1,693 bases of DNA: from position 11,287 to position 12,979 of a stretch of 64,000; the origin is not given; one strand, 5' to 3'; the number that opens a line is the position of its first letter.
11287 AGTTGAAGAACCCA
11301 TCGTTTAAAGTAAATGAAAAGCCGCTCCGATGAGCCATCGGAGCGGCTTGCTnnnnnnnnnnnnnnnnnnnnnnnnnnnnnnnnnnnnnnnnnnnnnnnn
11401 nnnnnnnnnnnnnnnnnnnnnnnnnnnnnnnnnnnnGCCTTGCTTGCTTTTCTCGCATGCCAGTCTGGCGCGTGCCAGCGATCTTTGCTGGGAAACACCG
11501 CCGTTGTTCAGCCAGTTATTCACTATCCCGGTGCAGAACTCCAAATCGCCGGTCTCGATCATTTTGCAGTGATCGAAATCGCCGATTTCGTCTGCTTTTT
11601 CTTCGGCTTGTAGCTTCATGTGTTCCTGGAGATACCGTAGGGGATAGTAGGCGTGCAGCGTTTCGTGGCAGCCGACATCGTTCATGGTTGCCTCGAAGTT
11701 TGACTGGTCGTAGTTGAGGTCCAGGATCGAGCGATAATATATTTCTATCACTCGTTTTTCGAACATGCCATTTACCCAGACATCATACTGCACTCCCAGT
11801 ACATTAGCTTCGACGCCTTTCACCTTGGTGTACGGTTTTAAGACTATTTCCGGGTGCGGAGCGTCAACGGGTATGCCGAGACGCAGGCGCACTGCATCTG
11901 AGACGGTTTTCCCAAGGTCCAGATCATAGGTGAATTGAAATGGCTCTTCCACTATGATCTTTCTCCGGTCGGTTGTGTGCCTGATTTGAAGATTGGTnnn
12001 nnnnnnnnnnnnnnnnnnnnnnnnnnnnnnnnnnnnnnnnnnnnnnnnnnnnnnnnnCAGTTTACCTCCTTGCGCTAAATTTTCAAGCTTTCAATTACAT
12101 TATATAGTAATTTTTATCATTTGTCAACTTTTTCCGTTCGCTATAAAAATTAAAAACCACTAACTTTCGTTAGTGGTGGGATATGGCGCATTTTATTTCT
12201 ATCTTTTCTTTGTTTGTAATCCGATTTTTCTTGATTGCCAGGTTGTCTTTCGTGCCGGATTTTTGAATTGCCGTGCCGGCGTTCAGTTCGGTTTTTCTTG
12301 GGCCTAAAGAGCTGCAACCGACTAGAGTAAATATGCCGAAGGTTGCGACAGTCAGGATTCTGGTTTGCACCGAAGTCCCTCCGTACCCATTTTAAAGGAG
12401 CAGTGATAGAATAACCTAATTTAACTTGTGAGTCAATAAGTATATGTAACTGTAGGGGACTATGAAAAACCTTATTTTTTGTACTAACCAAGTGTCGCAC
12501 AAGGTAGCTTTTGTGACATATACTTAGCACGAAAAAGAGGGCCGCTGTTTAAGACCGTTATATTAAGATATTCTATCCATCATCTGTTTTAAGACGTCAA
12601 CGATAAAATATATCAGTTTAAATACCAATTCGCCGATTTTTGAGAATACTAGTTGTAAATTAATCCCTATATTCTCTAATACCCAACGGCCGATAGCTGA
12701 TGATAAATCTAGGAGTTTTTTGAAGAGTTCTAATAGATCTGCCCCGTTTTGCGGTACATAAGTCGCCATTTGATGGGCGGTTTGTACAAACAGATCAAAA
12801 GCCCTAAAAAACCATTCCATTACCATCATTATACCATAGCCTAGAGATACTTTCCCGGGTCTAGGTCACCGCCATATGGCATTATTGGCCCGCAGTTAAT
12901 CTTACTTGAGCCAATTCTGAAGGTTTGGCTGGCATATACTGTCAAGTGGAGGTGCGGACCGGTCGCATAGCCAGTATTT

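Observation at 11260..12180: GC-rich islet carrying an HExxH lipoprotein with a textbook sigma70 promoter and SD, plus an adjacent small lipoprotein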

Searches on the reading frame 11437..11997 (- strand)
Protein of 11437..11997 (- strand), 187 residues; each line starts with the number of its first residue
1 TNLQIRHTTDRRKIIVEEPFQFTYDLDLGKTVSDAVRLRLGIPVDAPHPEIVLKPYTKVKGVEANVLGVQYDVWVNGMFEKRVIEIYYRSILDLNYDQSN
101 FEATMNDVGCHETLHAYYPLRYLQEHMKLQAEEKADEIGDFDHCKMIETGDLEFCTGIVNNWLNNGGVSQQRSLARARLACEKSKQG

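Call 68: predict_structure(alignment_id=A2)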
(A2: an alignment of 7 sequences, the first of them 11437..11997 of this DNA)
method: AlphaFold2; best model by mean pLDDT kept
length: 187 residues; sequences in the alignment: 7
mean_pLDDT: 84.2   pTM: 0.82
mean pLDDT of the five models: 84.2, 81.5, 80.7, 77.8, 70.2
residues with pLDDT >= 90: 55; 70-90: 112; 50-70: 20; < 50: 0
segments of 3 or more residues with pLDDT < 50: none
pLDDT, mean of each block of 10 residues (from residue 1): 80 82 84 93 86 71 75 78 77 71 86 91 92 88 95 95 88 88 79
secondary structure, 60 per line:
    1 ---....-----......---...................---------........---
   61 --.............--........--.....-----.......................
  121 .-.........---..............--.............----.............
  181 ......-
elements in order: E4-7 E13-18 E22-25 H26-40 E50-57 E63-75 E78-85 H88-92 H98-121 H123-131 H135-148 H151-163 H168-186

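Call 70: fold_search(model_id=the predicted structure, library=pdb)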
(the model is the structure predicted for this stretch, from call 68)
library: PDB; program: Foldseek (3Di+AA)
matches with E <= 10: 598; with E <= 0.001: 0
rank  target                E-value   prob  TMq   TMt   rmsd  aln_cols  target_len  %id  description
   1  8a52_A                1.2e-01  0.11  0.16  0.10  30.3       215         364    9  Crystal structure of a chimeric LOV-Histidine kinase SB2F1 (asymmetrical variant, trigonal form with long c-axis) (released 2023-12-27)
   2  8chv_C                1.4e-01  0.15  0.13  0.17  16.8       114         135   10  Crystal structure of human PURA (fragment Glu57-Glu212, PUR repeat I and II) R140P mutant (released 2024-02-21)
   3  8a3u                  1.4e-01  0.09  0.16  0.10  30.9       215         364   10  Crystal structure of a chimeric LOV-Histidine kinase SB2F1 (symmetrical variant, trigonal form with short c-axis) (released 2023-12-20)
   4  4gsk_Y                1.5e-01  0.28  0.14  0.18  10.6        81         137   14  Crystal structure of an Atg7-Atg10 crosslinked complex (released 2012-11-14)
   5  9y66_A                1.6e-01  0.07  0.14  0.07  24.8       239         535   12  attLsym bound serine integrase complex in the dimeric state (released 2026-02-04)
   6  5n77_A                1.9e-01  0.10  0.18  0.15  17.3       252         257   11  Crystal structure of the cytosolic domain of the CorA magnesium channel from Escherichia coli in complex with magnesiu (released 2017-07-12)
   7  3nja_A                2.2e-01  0.25  0.17  0.26  16.4       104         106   12  The crystal structure of the PAS domain of a GGDEF family protein from Chromobacterium violaceum ATCC 12472. (released 2010-08-18)
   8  9dxf_A                2.3e-01  0.05  0.13  0.06  26.5       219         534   11  attLmm bound serine integrase and RDF complex in the post-rotation state (released 2026-01-21)
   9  5n77_C                2.4e-01  0.09  0.18  0.15  17.6       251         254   12  Crystal structure of the cytosolic domain of the CorA magnesium channel from Escherichia coli in complex with magnesiu (released 2017-07-12)
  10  8a7h_A                2.5e-01  0.08  0.16  0.10  30.2       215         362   10  Crystal structure of a chimeric LOV-Histidine kinase SB2F1-I66R mutant (light state; asymmetrical variant, trigonal fo (released 2024-01-10)
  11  5n77_E                2.7e-01  0.09  0.18  0.15  16.4       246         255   10  Crystal structure of the cytosolic domain of the CorA magnesium channel from Escherichia coli in complex with magnesiu (released 2017-07-12)
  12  6e09_A                3.0e-01  0.25  0.18  0.14  12.1        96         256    8  Crystal Structure of Helicobacter pylori TlpA Chemoreceptor Ligand Binding Domain (released 2018-09-12)
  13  3icy_A                3.4e-01  0.16  0.16  0.23  14.5       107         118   11  The crystal structure of sensory box histidine kinase/response regulator domain from Chlorobium tepidum TLS (released 2010-01-12)
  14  4i3h_B                3.4e-01  0.07  0.17  0.04  30.9       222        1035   13  A three-gate structure of topoisomerase IV from Streptococcus pneumoniae (released 2013-08-28)
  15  4gsk_Z                3.5e-01  0.18  0.14  0.19  10.6        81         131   14  Crystal structure of an Atg7-Atg10 crosslinked complex (released 2012-11-14)
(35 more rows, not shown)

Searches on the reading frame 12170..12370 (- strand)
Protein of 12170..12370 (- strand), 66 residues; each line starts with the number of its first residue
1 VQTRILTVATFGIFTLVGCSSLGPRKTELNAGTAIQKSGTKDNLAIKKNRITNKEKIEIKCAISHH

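Call 5: search_protein_families(library=pfam, proteins=[window:12170-12370:-], max_evalue=1)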
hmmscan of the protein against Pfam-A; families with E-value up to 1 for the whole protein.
window:12170-12370:- (66 aa): 0 families

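Call 33: search_protein_families(library=ncbifam, proteins=[window:12170-12370:-], max_evalue=1)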
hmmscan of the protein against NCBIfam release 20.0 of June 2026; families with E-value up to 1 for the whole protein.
window:12170-12370:- (66 aa): 1 family
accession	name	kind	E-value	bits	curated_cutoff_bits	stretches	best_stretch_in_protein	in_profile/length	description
NF033216.1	lipo_YgdI_YgdR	subfamily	0.073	13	42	1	5-39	5-37/71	YgdI/YgdR family lipoprotein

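Call 71: search_protein_families(library=padloc, proteins=[window:12170-12370:-], max_evalue=1)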
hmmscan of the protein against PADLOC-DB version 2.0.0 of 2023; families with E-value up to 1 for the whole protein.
window:12170-12370:- (66 aa): 0 families

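Call 72: search_protein_families(library=phrogs, proteins=[window:12170-12370:-], max_evalue=1)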
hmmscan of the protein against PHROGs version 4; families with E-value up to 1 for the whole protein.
window:12170-12370:- (66 aa): 2 families
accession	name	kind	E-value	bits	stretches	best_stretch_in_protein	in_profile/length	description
phrog_1119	-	moron, auxiliary metabolic gene and host takeover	0.011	17.1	1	10-56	8-51/78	Cor superinfection exclusion protein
phrog_27382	-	unknown function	0.39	11.5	1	44-62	15-33/51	-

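Call 81: find_homologous_proteins(query=A4, max_evalue=1)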
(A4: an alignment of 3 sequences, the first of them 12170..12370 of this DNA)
Query A4 (3 sequences) (66 aa, profile of the alignment): 3 proteins with E <= 1 among 18 candidates.
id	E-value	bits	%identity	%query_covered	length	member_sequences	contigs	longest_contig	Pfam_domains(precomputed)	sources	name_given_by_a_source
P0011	7.1e-28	114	-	-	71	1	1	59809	-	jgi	-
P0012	2.2e-27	113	100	100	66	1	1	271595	-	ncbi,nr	ncbi:MAG: hypothetical protein HZB99_01565 [Candidatus Harrisonbacteria bacterium]|nr:hypothetical p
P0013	4.6e-26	108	28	85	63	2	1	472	-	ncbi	-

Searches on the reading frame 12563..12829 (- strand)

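Call 5: search_protein_families(library=pfam, proteins=[window:12563-12829:-], max_evalue=1)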
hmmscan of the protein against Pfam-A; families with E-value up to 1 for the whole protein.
window:12563-12829:- (88 aa): 1 family
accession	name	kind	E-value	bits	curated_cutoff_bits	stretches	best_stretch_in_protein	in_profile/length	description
PF08129.17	Antimicrobial17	-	0.17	12.4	25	1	60-85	20-45/57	Alpha/beta enterocin family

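Call 33: search_protein_families(library=ncbifam, proteins=[window:12563-12829:-], max_evalue=1)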
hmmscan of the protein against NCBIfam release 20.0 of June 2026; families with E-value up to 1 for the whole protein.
window:12563-12829:- (88 aa): 0 families
